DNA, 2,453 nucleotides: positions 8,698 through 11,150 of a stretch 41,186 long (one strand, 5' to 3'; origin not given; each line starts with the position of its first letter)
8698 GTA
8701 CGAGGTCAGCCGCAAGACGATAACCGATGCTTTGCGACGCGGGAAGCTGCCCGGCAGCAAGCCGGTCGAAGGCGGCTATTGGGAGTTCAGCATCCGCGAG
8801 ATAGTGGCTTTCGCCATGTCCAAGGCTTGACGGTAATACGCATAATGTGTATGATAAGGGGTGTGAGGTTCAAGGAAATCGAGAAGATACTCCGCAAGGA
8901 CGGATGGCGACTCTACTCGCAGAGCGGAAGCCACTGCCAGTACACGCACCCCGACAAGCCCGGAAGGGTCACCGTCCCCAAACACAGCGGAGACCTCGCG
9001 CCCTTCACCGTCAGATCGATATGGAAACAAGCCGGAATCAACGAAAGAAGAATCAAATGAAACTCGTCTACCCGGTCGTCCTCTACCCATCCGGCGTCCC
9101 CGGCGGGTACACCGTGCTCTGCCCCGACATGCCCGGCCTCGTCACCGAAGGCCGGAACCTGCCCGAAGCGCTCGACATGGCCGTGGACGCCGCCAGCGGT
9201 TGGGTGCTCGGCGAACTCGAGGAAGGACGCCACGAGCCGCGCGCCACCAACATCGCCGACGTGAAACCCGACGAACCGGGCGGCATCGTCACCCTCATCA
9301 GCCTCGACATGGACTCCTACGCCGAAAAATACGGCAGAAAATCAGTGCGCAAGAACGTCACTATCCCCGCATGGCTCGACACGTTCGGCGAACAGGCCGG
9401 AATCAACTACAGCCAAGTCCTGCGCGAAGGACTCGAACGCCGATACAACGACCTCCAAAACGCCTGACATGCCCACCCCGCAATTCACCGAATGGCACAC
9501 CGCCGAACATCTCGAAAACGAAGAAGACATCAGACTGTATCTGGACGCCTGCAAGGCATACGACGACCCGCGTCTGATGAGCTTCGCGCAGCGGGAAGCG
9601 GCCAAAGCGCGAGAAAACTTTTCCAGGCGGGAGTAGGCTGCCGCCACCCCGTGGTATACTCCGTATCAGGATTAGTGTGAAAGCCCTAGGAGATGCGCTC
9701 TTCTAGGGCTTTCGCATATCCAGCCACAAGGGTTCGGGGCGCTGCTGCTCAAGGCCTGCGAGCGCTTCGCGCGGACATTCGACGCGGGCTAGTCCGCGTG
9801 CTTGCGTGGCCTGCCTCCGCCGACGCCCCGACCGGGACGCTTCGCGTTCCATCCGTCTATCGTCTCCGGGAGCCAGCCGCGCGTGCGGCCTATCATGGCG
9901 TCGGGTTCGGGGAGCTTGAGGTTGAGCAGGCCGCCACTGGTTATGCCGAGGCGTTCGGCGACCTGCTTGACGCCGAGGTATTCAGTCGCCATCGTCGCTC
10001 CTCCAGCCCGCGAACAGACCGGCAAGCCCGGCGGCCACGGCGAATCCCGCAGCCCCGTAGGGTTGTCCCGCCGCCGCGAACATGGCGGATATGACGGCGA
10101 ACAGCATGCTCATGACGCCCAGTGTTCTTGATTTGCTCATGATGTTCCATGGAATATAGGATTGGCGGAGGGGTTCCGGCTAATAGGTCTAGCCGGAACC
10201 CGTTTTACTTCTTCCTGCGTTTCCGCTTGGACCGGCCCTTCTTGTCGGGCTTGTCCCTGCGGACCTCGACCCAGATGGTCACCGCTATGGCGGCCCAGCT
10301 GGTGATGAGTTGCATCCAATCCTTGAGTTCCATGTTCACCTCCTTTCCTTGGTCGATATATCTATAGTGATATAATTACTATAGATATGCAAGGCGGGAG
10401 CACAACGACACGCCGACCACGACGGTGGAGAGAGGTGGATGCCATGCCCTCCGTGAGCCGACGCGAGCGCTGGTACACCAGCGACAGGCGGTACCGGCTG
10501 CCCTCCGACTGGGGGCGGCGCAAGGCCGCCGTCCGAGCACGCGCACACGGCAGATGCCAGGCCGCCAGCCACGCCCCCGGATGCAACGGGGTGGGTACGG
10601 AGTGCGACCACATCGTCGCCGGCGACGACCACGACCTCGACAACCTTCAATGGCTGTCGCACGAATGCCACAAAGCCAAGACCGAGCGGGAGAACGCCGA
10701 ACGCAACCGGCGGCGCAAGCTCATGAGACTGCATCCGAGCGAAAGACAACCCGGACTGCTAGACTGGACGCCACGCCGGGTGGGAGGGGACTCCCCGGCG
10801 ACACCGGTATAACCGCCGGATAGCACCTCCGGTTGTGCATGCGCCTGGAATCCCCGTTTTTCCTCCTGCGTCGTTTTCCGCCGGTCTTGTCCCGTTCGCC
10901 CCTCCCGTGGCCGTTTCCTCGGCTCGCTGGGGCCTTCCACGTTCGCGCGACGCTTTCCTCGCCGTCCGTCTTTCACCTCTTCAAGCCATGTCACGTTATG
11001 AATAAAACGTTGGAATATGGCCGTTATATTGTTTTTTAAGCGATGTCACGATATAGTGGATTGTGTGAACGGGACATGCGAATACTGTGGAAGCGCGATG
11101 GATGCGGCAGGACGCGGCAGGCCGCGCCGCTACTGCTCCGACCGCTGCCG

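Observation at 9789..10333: Paralogous three-gene module, copy 1: tiny polybasic TM protein, hairpin, tiny two-TM Gly-zipper protein, HTH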

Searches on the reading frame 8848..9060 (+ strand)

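Call 75: search_protein_families(library=pfam, proteins=[window:8848-9060:+], max_evalue=0.01)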
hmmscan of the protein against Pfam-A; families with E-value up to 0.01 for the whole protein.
window:8848-9060:+ (70 aa): 1 family
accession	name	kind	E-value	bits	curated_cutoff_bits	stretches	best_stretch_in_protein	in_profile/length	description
PF07927.17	HicA_toxin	-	3.7e-23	81.8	27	1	8-64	1-58/58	HicA toxin of bacterial toxin-antitoxin,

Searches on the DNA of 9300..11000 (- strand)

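Call 9: search_dna_similar(query=window:9300-11000:-, collection=phages, mode=distant, max_rows=25)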
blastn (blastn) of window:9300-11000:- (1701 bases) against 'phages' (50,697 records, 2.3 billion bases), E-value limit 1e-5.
Records with a match: 19; places in all: 20; records where one place covers at least 80% of the query: 1.
Best place of each record, by identity: 95-99% 1; 80-90% 5; 60-80% 13.
By first word of the organism name: Mycobacterium 7; Microbacterium 5; Arthrobacter 3; Streptomyces 3; Bifidobacterium 1.
By host as written in the record: - 5; Microbacterium paraoxydans NRRL B-14843 2; Microbacterium sp. R1 2; Mycobacterium smegamtis mc2 155 2; Arthrobacter sp. ATCC 21022 2; Streptomyces lividans 2; Bifidobacterium bifidum strain 317B 1; Streptomyces venezuelae ATCC 10712 1; and 2 more.
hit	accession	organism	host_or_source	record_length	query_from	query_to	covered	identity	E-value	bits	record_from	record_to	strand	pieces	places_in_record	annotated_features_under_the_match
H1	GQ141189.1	Bifidobacterium phage Bbif-1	Bifidobacterium bifidum strain 317B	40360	1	1701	100%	98.8%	0e+0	2974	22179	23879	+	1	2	gp4 | g28 phagic protein | putative transcriptional regulator | phage protein | hypothetical protein (x2)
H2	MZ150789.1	Microbacterium phage Footloose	Microbacterium paraoxydans NRRL B-14843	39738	283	452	10%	71.5%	9e-11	76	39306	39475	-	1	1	71: HNH endonuclease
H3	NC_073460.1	Microbacterium phage Footloose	Microbacterium paraoxydans NRRL B-14843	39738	283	452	10%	71.5%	9e-11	76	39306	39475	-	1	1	71: HNH endonuclease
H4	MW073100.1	Microbacterium phage vB_MoxS-R1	Microbacterium sp. R1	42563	1037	1157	7%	77.0%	1e-14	88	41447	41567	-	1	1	transcriptional regulator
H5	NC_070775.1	Microbacterium phage vB_MoxS-R1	Microbacterium sp. R1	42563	1037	1157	7%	77.0%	1e-14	88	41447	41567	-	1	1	transcriptional regulator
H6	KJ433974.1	Mycobacterium phage Hosp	-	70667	1086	1176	5%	74.7%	2e-6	62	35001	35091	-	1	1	hypothetical protein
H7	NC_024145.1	Mycobacterium phage Hosp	-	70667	1086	1176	5%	74.7%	2e-6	62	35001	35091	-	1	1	DNA binding protein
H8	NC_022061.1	Mycobacterium phage KayaCho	Mycobacterium smegamtis mc2 155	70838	1087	1176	5%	74.4%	7e-6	60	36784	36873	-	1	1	37: DNA binding protein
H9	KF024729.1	Mycobacterium phage KayaCho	Mycobacterium smegamtis mc2 155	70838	1087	1176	5%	74.4%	7e-6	60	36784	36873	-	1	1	37: helix-turn-helix DNA-binding protein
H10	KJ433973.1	Mycobacterium phage 39HC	-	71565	1090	1176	5%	74.7%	7e-6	59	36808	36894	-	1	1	hypothetical protein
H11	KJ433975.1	Mycobacterium phage 40BC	-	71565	1090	1176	5%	74.7%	7e-6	59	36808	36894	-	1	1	hypothetical protein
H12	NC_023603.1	Mycobacterium phage 39HC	-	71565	1090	1176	5%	74.7%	7e-6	59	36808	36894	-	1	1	DNA binding protein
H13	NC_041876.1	Arthrobacter phage Galaxy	Arthrobacter sp. ATCC 21022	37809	1083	1158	4%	78.5%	2e-7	65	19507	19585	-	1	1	26: DNA binding protein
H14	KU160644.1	Arthrobacter phage Galaxy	Arthrobacter sp. ATCC 21022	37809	1083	1158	4%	78.5%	2e-7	65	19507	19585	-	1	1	26: helix-turn-helix DNA-binding domain protein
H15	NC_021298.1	Streptomyces phage Lika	Streptomyces lividans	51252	353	411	3%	83.6%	2e-6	61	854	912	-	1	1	2: HNH endonuclease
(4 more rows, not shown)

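Call 11: get_annotated_region(hit=H1, flank=3000)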
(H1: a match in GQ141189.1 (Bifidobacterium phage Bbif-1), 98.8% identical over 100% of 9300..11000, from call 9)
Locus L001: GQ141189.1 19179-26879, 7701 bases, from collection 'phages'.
description: Bifidobacterium phage Bbif-1, complete sequence.
organism: Bifidobacterium phage Bbif-1 (NCBI taxid 743964)
taxonomy: Viruses; Duplodnaviria; Heunggongvirae; Uroviricota; Caudoviricetes
host: Bifidobacterium bifidum strain 317B; source: -; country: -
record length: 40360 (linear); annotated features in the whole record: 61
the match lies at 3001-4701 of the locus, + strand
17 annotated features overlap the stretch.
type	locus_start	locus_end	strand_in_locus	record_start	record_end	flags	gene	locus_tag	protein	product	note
CDS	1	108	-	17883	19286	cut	-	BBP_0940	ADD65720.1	gp27 phagic protein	52.6 kDa protein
CDS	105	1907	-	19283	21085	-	-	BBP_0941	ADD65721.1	gp13 phage terminase protein large subunit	68.2 kDa protein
CDS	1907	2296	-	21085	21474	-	-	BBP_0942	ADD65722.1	gp25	14.7 kDa protein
CDS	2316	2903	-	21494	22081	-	-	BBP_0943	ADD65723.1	gp60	21.8 kDa protein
CDS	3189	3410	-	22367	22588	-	-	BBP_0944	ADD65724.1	gp4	8.4 kDa protein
CDS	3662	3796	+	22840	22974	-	-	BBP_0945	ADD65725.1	hypothetical protein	5.3 kDa protein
CDS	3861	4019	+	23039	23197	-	-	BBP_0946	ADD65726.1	hypothetical protein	5.2 kDa protein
CDS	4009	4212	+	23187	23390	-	-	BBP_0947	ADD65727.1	g28 phagic protein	7.2 kDa protein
CDS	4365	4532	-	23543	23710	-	-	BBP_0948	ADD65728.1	putative transcriptional regulator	6.6 kDa protein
CDS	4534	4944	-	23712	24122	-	-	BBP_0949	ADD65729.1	phage protein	14.8 kDa protein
CDS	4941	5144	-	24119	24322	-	-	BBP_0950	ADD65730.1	YcfA family protein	7.8 kDa protein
CDS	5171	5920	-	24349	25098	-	-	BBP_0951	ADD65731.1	hypothetical phage protein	28.3 kDa protein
CDS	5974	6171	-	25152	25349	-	-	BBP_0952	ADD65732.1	hypothetical protein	7.7 kDa protein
CDS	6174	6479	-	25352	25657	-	-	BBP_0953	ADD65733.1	hypothetical protein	10.9 kDa protein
CDS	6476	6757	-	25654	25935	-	-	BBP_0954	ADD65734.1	hypothetical protein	10.8 kDa protein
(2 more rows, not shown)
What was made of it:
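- Checked: The small ORFs of copy 1 are already annotated as hypothetical proteins in GenBank GQ141189 (BBP_0945-0947, call 11).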
